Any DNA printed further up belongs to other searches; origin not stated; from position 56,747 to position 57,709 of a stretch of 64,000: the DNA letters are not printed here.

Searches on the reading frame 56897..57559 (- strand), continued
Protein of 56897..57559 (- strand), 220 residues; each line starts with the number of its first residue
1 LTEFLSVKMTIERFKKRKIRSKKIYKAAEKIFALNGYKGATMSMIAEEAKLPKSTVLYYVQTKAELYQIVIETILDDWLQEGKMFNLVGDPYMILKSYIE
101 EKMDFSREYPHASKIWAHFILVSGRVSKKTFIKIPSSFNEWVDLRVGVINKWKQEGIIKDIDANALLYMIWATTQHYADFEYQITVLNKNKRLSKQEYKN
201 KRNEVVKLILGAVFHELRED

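Call 45: find_homologous_proteins(query=P0121, max_evalue=1e-100)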
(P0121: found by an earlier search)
Query P0121 (400 aa): 8000 proteins with E <= 1e-100 among 8000 candidates; the best 120 are listed.
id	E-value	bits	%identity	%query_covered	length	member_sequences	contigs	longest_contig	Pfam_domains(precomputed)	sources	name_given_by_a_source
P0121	4.1e-268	907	100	100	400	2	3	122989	PF00764.26,PF20979.3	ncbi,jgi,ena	jgi:argininosuccinate synthase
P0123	4.9e-241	818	88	100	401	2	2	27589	PF24167.2,PF00764.26,PF20979.3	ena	-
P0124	2.5e-221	753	82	100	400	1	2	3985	PF00764.26,PF20979.3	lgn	-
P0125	8.5e-221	751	81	100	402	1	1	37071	PF00764.26,PF20979.3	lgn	-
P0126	3.9e-208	709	74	100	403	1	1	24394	PF00764.26,PF20979.3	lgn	-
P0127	1.3e-205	701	76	99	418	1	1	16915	PF00764.26,PF20979.3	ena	-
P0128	1.4e-204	698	76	99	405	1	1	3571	PF00764.26,PF20979.3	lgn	-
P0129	8.9e-204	695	77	99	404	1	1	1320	PF00764.26,PF20979.3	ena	-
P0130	1.6e-203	694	76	99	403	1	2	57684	PF00764.26,PF20979.3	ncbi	-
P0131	2.3e-203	694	75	99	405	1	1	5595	PF00764.26,PF20979.3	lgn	-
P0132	4.2e-203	693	74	99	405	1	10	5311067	PF00764.26,PF20979.3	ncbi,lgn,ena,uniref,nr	ncbi:argininosuccinate synthase [Marinagarivorans cellulosilyticus]|uniref:Argininosuccinate synthas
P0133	5.5e-203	693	74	99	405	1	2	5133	PF24167.2,PF00764.26,PF20979.3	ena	-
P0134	5.8e-203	692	75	99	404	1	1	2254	PF00764.26,PF20979.3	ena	-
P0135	5.9e-203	692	76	99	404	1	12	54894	PF00764.26,PF20979.3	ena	-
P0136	6.5e-203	692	76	99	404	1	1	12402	PF00764.26,PF20979.3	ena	-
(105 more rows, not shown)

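Call 46: find_encoding_contigs(protein=P0123, flank=6000, max_places=4)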
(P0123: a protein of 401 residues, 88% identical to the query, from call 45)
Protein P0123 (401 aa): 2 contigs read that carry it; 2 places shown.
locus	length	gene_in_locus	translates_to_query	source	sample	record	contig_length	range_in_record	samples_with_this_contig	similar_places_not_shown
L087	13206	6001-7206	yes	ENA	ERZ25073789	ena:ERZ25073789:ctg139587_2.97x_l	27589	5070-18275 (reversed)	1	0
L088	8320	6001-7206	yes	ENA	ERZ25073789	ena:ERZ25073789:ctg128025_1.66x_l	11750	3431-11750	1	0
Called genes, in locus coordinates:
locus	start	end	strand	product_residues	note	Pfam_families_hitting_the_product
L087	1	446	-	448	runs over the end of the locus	PF00920:ILVD_EDD_N, PF24877:ILV_EDD_C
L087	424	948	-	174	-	PF00920:ILVD_EDD_N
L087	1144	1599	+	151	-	PF00583:Acetyltransf_1, PF13302:Acetyltransf_3 (weak), PF13420:Acetyltransf_4 (weak), PF13673:Acetyltransf_10, PF13508:Acetyltransf_7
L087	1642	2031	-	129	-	-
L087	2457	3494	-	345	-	PF24885:TPR_NPHP3, PF17874:TPR_MalT, PF13424:TPR_12, PF13374:TPR_10, PF13424:TPR_12, PF24885:TPR_NPHP3, PF13374:TPR_10, PF13424:TPR_12, +17 more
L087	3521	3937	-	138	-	PF08867:FRG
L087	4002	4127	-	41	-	-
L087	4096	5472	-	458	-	PF04715:, PF00425:Chorismate_bind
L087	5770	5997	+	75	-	PF02609:Exonuc_VII_S (weak)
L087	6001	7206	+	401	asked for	PF00764:Arginosuc_synth, PF24167:DUF7411 (faint), PF20979:Arginosuc_syn_C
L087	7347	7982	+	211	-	PF00440:TetR_N, PF08362:TetR_C_3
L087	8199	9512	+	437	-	PF00202:Aminotran_3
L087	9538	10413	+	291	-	PF00795:CN_hydrolase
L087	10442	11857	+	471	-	PF01979:Amidohydro_1, PF07969:Amidohydro_3 (weak)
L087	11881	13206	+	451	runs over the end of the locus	PF14691:Fer4_20, PF00070:Pyr_redox (weak), PF01266:DAO (weak), PF03486:HI0933_like (weak), PF07992:Pyr_redox_2, PF13450:NAD_binding_8, PF13738:Pyr_redox_3 (faint), PF00070:Pyr_redox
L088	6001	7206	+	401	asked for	PF00764:Arginosuc_synth, PF24167:DUF7411 (faint), PF20979:Arginosuc_syn_C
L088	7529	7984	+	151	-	PF08362:TetR_C_3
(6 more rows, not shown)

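Call 47: find_encoding_contigs(protein=P0125, flank=6000, max_places=4)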
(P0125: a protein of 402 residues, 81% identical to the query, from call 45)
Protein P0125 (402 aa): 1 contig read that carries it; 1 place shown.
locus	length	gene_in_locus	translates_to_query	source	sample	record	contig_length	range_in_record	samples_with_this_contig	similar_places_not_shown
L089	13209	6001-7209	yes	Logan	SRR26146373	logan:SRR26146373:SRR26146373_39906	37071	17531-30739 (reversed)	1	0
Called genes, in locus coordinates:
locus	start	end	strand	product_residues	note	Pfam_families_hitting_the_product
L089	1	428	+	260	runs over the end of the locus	-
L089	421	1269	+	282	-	-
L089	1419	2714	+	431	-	PF02321:OEP (weak)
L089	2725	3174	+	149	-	PF07963:N_methyl, PF08334:T2SSG, PF22434:PilW_C (weak)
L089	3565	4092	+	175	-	PF07963:N_methyl (weak)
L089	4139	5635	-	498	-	PF04715:, PF00425:Chorismate_bind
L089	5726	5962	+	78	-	PF02609:Exonuc_VII_S (weak)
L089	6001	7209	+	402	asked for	PF00764:Arginosuc_synth, PF20979:Arginosuc_syn_C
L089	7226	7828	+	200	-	PF02527:GidB, PF13847:Methyltransf_31 (weak)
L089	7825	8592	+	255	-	PF00142:Fer4_NifH (weak), PF01656:CbiA, PF02374:ArsA_ATPase (weak), PF06564:CBP_BcsQ (faint), PF09140:MipZ (faint), PF10609:ParA (weak), PF13614:AAA_31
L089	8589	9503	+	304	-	PF02195:ParB_N, PF17762:HTH_ParB, PF23552:ParB_C (faint)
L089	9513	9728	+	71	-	PF02416:TatA_B_E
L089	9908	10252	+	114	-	PF02416:TatA_B_E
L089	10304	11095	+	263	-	PF00902:TatC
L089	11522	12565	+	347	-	PF00368:HMG-CoA_red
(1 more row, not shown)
